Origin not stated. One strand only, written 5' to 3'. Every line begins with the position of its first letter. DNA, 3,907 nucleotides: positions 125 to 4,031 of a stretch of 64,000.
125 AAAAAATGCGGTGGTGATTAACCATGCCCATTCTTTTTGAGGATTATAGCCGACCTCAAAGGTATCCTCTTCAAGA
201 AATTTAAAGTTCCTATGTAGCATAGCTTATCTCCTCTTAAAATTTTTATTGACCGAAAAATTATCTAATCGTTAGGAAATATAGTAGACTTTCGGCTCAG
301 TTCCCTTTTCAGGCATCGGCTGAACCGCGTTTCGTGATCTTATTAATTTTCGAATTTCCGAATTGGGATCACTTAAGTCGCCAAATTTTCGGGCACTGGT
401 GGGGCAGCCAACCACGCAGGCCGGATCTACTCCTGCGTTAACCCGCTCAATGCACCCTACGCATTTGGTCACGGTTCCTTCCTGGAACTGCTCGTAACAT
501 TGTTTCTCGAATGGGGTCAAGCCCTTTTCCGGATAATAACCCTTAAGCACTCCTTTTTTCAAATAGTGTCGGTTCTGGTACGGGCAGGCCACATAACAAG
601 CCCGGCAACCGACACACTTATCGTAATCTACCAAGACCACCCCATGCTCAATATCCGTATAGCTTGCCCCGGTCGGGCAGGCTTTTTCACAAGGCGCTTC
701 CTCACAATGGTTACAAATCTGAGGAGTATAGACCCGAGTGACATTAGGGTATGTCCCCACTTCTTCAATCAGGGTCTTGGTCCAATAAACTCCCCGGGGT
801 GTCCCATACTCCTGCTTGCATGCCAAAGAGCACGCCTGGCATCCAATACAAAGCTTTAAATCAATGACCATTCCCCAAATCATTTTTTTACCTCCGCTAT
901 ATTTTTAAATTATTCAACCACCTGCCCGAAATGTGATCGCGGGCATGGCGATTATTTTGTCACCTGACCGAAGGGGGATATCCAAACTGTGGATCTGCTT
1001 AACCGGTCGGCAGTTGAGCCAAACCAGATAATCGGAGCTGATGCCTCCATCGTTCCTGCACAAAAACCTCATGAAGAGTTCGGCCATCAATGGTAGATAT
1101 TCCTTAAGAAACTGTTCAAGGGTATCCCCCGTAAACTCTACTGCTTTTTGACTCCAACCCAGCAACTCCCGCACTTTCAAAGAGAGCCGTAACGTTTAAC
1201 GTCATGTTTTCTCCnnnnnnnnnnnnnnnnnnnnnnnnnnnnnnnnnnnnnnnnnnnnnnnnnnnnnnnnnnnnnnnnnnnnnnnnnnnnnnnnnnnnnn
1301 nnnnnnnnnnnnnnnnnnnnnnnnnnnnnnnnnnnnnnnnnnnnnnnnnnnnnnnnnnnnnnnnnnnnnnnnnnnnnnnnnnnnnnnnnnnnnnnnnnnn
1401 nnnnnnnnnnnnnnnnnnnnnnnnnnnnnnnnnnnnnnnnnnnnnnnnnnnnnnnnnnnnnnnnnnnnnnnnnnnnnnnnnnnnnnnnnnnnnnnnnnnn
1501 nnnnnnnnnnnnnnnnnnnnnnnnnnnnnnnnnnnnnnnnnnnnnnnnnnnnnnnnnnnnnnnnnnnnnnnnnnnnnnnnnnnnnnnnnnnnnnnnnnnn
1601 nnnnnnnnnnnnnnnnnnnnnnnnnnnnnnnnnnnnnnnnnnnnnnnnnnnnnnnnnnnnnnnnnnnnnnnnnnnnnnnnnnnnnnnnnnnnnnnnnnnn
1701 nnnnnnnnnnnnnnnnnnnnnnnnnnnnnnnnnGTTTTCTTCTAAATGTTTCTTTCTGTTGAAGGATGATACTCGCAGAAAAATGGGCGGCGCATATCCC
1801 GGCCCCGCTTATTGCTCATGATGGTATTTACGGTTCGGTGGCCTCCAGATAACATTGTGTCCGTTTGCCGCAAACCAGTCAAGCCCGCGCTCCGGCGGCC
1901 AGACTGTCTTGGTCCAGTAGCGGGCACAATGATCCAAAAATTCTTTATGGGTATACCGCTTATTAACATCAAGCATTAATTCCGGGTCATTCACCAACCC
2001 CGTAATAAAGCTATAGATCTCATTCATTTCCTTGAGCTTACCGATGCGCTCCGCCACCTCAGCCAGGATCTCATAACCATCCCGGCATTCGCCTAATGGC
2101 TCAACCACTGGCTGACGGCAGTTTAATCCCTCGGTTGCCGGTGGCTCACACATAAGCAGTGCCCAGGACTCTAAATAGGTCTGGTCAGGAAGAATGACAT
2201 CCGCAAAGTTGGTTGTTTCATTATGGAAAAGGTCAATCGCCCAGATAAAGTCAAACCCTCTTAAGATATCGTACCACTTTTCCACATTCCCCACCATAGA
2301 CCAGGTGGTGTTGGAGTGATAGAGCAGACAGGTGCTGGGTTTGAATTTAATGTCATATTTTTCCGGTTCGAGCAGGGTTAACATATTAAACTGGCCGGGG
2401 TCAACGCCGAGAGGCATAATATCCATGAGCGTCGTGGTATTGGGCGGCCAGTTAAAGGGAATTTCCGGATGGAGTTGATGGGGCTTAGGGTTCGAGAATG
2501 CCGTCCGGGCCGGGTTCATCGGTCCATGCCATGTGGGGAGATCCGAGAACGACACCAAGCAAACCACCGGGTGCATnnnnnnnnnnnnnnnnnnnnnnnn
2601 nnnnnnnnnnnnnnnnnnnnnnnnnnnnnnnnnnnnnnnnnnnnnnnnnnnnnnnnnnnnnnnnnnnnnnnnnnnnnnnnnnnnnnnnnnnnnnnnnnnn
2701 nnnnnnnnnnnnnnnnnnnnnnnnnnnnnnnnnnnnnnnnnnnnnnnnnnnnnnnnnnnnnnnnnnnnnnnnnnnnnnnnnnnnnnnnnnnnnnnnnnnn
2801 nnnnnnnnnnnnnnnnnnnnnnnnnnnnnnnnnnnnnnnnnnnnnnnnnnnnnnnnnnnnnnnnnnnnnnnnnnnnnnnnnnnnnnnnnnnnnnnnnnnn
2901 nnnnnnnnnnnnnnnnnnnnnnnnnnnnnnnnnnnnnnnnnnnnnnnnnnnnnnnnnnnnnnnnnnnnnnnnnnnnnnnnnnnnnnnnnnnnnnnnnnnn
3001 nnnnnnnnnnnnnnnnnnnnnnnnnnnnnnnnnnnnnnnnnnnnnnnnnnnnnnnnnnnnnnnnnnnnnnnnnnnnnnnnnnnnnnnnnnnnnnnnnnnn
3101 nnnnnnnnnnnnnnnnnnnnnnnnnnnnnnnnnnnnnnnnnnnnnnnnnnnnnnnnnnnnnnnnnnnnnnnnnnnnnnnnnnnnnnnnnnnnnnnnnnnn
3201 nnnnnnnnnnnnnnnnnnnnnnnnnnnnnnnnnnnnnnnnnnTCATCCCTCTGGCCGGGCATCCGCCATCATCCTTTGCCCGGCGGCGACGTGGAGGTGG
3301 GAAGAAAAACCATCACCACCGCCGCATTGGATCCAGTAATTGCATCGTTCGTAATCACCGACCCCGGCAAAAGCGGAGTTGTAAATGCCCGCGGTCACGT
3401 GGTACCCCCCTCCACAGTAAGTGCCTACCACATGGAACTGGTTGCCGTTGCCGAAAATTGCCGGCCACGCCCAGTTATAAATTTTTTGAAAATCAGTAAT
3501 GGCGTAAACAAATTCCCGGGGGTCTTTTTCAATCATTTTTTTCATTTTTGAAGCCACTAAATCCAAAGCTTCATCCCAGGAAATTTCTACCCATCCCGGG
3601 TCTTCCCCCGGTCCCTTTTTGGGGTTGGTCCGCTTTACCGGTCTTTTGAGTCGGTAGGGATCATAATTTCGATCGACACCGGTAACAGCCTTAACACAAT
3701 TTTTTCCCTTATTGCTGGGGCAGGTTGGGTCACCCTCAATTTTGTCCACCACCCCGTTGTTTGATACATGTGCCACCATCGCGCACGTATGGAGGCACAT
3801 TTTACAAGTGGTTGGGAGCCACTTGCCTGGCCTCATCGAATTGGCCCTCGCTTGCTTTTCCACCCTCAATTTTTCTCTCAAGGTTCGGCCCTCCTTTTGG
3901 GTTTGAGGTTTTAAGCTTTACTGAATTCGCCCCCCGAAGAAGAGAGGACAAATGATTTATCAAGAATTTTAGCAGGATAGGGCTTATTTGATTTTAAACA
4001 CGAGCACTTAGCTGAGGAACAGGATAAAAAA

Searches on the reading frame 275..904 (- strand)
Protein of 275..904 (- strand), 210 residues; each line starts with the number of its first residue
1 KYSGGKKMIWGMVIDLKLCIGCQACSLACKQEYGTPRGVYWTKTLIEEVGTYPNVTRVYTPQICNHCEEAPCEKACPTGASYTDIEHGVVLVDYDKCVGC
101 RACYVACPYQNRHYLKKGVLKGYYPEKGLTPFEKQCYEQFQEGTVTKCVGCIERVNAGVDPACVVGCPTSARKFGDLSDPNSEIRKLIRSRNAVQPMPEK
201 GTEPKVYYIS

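Call 66: search_protein_families(library=pfam, alignment_id=A4, max_evalue=0.00001)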
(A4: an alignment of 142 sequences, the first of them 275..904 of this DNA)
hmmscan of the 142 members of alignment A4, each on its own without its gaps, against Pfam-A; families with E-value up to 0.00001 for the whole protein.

A. member 1, window:275-904:- (210 aa): 7 families
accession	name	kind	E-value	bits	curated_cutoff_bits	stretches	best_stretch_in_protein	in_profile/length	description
PF13247.11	Fer4_11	-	1.9e-19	70.1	26.2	2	57-113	3-60/100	4Fe-4S dicluster domain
PF12837.12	Fer4_6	-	8.3e-12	44.9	25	1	89-110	1-22/24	4Fe-4S binding domain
PF12797.12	Fer4_2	-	1e-11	44.4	24.5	1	89-109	2-22/22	4Fe-4S binding domain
PF13237.11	Fer4_10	-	1.4e-11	44.6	25.5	1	59-108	4-53/53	4Fe-4S dicluster domain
PF12838.12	Fer4_7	-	1.7e-11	44.9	27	1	19-80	2-52/52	4Fe-4S dicluster domain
PF00037.32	Fer4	-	1.8e-10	40.6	21.1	1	91-109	2-20/24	4Fe-4S binding domain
PF13187.11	Fer4_9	-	2.3e-08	34.4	27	0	64-110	2-50/52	4Fe-4S dicluster domain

B. families by the number of members that match (of 142 scanned): 90 families (the first 25 are shown)
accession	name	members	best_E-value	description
PF05635.17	23S_rRNA_IVP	5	9.5e-43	23S rRNA-intervening sequence protein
PF02769.27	AIRS_C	3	4.3e-30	AIR synthase related protein, C-terminal domain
PF07221.17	GlcNAc_2-epim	3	6e-16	N-acylglucosamine 2-epimerase (GlcNAc 2-epimerase)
PF01926.29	MMR_HSR1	2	6e-41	50S ribosome-binding GTPase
PF01370.27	Epimerase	2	1.7e-39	NAD dependent epimerase/dehydratase family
PF00005.33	ABC_tran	2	6.2e-38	ABC transporter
PF16363.11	GDP_Man_Dehyd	2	1.6e-30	GDP-mannose 4,6 dehydratase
PF04055.27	Radical_SAM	2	1.4e-26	Radical SAM superfamily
PF04932.20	Wzy_C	2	1.4e-20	O-Antigen ligase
PF02421.24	FeoB_N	2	2.1e-17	Ferrous iron transport protein B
PF00009.33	GTP_EFTU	2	2.4e-13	Elongation factor Tu GTP binding domain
PF12837.12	Fer4_6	2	8.3e-12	4Fe-4S binding domain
PF12797.12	Fer4_2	2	1e-11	4Fe-4S binding domain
PF13237.11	Fer4_10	2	1.4e-11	4Fe-4S dicluster domain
PF12838.12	Fer4_7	2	1.7e-11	4Fe-4S dicluster domain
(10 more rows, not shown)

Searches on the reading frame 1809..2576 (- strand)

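Call 57: search_protein_families(library=pfam, proteins=[window:1809-2576:-], max_evalue=0.001)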
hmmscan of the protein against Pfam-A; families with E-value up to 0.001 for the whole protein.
window:1809-2576:- (255 aa): 1 family
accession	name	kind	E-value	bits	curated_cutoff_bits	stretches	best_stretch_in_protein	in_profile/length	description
PF00384.28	Molybdopterin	-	4.7e-10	39.5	24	1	108-177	286-353/353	Molybdopterin oxidoreductase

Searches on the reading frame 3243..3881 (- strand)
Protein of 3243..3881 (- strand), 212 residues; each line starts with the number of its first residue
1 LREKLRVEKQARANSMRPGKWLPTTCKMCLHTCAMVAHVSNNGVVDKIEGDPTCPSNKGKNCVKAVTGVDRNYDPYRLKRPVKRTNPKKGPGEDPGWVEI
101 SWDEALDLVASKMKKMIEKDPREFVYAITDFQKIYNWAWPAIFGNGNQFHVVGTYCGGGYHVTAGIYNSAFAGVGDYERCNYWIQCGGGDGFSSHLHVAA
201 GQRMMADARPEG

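Call 57: search_protein_families(library=pfam, proteins=[window:3243-3881:-], max_evalue=0.001)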
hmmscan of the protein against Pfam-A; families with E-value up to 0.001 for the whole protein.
window:3243-3881:- (212 aa): 2 families
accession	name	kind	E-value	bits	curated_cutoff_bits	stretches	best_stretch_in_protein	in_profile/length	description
PF04879.21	Molybdop_Fe4S4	-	2.2e-10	40.8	22.7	1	20-73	2-54/55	Molybdopterin oxidoreductase Fe4S4 domain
PF00384.28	Molybdopterin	-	1.4e-07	31.4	24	1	77-129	1-47/353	Molybdopterin oxidoreductase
